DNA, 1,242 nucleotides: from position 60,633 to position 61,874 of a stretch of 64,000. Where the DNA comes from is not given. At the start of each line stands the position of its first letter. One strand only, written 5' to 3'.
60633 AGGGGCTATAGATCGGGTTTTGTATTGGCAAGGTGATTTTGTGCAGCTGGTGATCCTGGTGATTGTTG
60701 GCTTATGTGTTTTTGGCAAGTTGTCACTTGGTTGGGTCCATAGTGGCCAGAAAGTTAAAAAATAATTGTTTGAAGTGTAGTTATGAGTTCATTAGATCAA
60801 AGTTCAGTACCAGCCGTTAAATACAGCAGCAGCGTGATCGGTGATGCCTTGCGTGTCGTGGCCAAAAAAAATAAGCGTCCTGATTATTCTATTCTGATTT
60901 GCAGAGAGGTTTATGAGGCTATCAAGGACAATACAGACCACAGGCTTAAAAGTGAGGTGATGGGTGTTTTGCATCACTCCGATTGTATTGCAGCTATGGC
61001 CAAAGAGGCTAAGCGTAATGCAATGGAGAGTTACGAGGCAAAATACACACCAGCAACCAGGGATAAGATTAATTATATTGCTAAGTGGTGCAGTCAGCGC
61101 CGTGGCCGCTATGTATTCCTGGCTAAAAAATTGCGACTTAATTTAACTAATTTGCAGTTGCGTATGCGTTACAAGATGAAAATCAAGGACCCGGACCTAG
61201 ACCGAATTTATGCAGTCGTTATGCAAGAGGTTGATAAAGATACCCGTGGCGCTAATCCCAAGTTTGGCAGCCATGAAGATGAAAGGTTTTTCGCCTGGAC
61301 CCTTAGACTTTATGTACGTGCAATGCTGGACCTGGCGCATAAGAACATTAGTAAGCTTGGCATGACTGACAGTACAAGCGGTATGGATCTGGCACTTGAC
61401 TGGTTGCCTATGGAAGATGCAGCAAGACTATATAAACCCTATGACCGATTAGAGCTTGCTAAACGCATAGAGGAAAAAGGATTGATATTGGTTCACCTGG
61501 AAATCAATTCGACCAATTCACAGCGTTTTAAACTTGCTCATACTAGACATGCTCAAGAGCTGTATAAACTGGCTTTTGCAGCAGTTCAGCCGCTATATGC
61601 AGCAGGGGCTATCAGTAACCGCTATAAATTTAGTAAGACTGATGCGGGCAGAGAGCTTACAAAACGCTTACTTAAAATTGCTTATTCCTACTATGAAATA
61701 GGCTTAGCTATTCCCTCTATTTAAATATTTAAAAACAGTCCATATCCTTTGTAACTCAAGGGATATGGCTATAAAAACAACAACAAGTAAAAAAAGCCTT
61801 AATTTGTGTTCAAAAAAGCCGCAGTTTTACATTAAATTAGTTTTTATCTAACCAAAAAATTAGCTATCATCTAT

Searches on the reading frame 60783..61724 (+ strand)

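Call 44: search_protein_families(library=phrogs, proteins=[window:60783-61724:+], max_evalue=0.00001)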
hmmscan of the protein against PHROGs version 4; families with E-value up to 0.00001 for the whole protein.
window:60783-61724:+ (313 aa): 1 family
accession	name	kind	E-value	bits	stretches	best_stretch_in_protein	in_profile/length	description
phrog_19406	-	unknown function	2.9e-10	40.9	1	23-62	10-49/62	-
